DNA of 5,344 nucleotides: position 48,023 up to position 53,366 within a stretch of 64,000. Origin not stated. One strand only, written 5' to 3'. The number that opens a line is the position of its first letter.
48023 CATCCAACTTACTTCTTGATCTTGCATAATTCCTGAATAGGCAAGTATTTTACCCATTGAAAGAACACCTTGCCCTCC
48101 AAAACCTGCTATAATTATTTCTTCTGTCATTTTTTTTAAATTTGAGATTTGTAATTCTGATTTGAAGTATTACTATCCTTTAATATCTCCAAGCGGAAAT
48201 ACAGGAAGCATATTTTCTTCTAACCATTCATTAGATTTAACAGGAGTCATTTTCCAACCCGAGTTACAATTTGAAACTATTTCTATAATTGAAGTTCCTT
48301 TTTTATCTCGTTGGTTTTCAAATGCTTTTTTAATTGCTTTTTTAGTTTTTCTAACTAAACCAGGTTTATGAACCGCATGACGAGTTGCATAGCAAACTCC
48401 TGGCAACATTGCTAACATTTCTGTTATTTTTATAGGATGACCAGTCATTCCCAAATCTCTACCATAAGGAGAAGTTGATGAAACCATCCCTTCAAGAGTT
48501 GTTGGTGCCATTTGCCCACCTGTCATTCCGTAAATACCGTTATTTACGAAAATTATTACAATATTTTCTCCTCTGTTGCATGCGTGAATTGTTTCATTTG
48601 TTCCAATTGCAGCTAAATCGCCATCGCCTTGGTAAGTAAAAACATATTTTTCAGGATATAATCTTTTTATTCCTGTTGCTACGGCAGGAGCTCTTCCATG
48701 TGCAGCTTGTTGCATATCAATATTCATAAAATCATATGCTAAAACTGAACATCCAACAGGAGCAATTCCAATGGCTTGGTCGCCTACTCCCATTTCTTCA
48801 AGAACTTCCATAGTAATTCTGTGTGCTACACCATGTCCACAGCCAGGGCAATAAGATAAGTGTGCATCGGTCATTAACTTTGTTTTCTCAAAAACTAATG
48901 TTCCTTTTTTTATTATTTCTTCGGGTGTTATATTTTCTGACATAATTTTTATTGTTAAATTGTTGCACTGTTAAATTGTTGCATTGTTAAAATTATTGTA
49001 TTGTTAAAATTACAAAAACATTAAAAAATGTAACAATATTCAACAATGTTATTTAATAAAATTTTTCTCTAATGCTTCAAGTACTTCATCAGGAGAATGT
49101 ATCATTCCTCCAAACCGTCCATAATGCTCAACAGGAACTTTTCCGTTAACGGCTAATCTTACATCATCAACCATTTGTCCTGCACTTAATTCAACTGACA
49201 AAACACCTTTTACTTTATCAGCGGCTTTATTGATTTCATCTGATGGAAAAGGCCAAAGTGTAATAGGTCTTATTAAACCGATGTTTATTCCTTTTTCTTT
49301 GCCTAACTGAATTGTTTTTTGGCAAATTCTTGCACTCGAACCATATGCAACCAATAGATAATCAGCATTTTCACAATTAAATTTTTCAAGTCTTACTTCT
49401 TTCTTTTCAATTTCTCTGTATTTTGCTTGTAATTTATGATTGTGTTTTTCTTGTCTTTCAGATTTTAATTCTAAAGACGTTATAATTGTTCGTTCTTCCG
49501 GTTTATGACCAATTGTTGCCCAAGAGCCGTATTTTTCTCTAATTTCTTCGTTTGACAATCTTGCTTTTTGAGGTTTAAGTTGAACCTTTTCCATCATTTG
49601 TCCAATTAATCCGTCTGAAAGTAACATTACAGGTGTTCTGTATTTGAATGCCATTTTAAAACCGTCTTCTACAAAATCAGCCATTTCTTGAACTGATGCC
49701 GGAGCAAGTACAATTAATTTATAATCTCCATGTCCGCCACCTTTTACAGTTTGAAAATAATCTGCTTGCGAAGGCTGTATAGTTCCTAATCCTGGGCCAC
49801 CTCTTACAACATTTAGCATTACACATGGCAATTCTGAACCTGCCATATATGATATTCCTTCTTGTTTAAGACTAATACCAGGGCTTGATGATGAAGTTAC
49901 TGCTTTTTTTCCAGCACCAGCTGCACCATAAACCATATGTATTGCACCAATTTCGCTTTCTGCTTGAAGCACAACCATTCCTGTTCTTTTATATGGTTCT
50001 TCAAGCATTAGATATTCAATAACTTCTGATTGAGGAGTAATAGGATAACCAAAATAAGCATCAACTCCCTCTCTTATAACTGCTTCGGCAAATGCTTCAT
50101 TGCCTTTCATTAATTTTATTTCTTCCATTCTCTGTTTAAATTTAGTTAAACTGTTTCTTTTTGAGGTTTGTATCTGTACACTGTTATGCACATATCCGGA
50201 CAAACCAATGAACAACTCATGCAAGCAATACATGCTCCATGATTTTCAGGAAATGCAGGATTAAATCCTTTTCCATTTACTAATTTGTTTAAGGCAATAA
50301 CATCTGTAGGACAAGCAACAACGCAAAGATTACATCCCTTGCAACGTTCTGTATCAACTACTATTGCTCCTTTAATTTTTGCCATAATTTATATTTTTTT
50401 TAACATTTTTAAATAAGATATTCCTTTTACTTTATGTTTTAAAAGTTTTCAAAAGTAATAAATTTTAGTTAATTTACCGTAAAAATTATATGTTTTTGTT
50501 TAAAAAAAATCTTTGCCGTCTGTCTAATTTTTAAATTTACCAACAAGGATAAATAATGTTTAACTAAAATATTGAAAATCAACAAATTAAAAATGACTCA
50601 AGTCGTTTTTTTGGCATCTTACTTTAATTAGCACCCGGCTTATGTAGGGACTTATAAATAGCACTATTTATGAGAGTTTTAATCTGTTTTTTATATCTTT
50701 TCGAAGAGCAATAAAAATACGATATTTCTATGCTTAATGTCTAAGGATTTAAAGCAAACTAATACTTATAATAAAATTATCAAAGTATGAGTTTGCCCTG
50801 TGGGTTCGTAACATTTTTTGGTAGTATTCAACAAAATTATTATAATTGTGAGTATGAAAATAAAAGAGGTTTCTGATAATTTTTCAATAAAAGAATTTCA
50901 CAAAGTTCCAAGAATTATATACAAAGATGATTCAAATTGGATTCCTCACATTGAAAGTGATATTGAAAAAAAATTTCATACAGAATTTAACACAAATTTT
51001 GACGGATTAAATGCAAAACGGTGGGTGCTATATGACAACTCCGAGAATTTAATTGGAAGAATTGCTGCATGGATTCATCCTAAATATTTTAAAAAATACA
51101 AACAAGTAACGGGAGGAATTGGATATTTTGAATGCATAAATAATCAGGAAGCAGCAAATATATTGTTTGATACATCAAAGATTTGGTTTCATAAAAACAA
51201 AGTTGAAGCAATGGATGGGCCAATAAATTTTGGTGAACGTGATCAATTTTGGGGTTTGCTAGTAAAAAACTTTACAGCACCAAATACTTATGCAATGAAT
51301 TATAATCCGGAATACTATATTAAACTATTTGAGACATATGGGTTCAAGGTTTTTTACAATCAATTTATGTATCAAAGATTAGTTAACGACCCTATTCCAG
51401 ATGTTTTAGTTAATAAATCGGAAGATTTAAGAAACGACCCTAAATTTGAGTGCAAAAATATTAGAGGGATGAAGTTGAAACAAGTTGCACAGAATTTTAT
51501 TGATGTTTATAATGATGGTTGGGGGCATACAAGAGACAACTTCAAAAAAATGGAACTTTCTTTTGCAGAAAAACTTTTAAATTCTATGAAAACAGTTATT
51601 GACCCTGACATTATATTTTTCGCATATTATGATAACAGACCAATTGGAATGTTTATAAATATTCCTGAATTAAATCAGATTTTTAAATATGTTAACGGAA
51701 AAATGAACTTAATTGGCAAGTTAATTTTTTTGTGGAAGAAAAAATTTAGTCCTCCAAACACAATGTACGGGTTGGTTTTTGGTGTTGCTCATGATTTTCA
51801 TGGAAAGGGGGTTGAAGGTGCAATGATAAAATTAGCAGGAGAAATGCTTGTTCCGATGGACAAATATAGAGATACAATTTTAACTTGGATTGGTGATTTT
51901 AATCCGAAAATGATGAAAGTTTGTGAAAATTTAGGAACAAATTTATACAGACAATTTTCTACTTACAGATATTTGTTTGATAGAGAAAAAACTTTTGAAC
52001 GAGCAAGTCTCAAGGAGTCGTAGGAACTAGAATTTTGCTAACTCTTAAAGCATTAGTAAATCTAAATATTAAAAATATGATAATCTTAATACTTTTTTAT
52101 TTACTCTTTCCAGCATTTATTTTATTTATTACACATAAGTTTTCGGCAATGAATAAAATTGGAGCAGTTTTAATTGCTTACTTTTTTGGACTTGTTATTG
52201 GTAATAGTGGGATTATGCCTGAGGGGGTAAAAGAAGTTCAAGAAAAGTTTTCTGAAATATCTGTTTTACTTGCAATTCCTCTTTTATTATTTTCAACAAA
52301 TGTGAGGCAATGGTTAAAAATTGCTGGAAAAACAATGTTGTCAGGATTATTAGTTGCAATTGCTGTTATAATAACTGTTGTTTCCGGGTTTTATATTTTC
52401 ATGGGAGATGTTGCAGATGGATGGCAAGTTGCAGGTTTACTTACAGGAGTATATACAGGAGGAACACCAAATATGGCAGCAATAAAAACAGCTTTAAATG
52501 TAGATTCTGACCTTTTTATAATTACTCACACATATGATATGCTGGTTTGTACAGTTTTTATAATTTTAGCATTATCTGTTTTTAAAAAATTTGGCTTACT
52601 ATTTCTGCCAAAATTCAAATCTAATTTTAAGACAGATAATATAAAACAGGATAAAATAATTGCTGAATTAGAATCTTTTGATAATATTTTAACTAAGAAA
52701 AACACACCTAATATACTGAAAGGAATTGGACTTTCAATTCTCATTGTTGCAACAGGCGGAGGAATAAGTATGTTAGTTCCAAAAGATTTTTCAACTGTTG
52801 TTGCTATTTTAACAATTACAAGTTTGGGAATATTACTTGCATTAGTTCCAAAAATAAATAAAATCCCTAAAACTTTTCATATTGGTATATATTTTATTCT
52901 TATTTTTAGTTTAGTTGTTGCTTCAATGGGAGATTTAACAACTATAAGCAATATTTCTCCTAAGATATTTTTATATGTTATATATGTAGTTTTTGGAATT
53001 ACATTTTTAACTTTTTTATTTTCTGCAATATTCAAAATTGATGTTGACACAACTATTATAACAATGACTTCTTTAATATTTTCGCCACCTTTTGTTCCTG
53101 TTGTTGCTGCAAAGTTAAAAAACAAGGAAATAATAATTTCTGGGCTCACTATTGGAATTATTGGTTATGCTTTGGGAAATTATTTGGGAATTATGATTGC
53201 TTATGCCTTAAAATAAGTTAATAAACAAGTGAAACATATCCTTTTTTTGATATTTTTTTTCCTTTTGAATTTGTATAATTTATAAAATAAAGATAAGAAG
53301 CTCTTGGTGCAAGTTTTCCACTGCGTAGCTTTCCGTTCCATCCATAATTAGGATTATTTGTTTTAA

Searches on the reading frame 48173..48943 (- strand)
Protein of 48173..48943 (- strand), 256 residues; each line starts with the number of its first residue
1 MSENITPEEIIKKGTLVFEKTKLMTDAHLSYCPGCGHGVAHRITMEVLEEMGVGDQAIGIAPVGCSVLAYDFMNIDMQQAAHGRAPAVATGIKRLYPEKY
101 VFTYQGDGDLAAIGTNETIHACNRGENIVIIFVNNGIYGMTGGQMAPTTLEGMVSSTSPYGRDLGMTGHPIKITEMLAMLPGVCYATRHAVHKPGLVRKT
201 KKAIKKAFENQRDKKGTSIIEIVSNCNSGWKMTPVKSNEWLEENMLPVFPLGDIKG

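Call 37: search_protein_families(library=pfam, proteins=[window:48173-48943:-], max_evalue=0.001)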
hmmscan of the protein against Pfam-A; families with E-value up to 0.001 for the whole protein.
window:48173-48943:- (256 aa): 1 family
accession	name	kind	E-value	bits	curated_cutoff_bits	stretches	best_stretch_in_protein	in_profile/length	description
PF02775.26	TPP_enzyme_C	-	1.3e-22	80.7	21.9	1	71-222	20-151/151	Thiamine pyrophosphate enzyme, C-terminal TPP binding domain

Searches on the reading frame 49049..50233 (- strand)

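Call 37: search_protein_families(library=pfam, proteins=[window:49049-50233:-], max_evalue=0.001)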
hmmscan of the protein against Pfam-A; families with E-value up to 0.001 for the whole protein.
window:49049-50233:- (394 aa): 4 families
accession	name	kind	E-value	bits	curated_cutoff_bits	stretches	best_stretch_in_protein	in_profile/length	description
PF01855.24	POR_N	-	7.2e-51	173.6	27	1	50-272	1-224/231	Pyruvate flavodoxin/ferredoxin oxidoreductase, thiamine diP-bdg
PF17147.9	PFOR_II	-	5.4e-24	84.9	27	1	290-384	1-102/102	Pyruvate:ferredoxin oxidoreductase core domain II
PF02780.25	Transketolase_C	-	6.9e-07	29.7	25.9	1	286-348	6-68/124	Transketolase, C-terminal domain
PF02776.23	TPP_enzyme_N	-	0.0001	22.5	26.8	1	42-140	1-96/119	Thiamine pyrophosphate enzyme, N-terminal TPP binding domain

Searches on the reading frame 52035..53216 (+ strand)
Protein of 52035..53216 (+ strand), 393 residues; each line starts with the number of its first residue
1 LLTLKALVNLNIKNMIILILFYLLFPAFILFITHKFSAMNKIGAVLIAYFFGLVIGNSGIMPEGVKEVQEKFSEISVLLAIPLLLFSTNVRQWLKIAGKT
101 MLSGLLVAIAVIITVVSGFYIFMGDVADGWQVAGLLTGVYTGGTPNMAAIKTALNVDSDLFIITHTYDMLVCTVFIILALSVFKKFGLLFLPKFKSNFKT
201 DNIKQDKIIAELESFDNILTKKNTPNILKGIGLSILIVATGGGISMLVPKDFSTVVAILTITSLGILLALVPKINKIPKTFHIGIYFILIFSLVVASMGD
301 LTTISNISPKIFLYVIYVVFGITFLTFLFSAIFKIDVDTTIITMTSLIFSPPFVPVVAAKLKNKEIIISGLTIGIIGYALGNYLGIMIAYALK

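Call 37: search_protein_families(library=pfam, proteins=[window:52035-53216:+], max_evalue=0.001)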
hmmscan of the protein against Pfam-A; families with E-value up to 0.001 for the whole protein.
window:52035-53216:+ (393 aa): 1 family
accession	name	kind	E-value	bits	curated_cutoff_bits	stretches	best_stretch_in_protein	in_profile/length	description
PF05684.17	DUF819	-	1.7e-38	133.1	27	1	27-392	8-376/379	Protein of unknown function (DUF819)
